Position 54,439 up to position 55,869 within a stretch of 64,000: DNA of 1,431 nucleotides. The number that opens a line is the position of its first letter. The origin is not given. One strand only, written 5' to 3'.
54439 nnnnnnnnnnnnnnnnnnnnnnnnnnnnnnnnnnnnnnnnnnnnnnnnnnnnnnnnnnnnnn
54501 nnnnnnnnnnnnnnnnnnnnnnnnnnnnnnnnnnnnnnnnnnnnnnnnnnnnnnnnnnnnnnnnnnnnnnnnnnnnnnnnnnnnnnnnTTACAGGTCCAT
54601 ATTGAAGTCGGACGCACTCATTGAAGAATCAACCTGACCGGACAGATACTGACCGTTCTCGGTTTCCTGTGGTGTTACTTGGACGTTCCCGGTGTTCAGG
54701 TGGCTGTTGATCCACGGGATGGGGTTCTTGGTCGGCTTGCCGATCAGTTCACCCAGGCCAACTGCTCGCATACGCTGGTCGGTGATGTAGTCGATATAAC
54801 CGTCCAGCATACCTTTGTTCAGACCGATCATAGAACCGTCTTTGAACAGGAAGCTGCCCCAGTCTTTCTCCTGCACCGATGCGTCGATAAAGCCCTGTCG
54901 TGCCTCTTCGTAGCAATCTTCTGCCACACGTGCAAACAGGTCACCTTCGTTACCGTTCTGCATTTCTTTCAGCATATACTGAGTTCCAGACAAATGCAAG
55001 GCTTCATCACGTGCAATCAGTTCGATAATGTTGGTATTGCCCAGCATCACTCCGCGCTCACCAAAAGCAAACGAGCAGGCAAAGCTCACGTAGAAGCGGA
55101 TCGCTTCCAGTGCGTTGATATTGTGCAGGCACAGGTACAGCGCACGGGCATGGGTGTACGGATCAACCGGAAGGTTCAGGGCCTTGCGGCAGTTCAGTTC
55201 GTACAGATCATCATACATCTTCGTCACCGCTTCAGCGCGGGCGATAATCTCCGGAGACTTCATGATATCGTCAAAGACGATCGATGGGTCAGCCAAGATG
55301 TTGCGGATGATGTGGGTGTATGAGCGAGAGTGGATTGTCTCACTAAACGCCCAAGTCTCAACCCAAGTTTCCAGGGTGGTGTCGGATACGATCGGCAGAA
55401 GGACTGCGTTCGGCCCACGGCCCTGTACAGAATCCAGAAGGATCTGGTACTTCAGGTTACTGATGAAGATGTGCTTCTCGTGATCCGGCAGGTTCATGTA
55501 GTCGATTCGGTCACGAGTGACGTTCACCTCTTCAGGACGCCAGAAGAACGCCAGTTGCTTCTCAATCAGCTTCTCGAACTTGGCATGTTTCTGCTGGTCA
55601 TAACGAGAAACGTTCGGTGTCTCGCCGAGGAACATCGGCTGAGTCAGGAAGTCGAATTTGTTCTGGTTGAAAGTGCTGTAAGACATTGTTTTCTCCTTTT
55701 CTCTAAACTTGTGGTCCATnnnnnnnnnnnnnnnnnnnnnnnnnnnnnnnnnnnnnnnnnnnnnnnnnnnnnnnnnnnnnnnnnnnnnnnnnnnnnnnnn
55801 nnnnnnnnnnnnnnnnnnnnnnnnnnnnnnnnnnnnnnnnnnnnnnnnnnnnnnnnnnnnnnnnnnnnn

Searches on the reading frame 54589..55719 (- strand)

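Call 48: search_protein_families(library=phrogs, proteins=[window:54589-55719:-], max_evalue=0.00001)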
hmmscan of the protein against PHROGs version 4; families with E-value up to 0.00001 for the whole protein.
window:54589-55719:- (376 aa): 4 families
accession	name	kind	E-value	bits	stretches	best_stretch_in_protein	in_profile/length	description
phrog_86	-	DNA, RNA and nucleotide metabolism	6.6e-141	471.4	1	7-374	37-400/504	ribonucleoside diphosphate reductase small subunit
phrog_10582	-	DNA, RNA and nucleotide metabolism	1.1e-75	255.2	1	14-174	3-163/255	ribonucleotide reductase class Ia beta subunit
phrog_8368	-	DNA, RNA and nucleotide metabolism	2e-59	201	1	225-374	1-151/156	aerobic NDP reductase small subunit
phrog_24856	-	DNA, RNA and nucleotide metabolism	1.8e-08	35.3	1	48-172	17-145/195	ribonucleotide reductase class Ia beta subunit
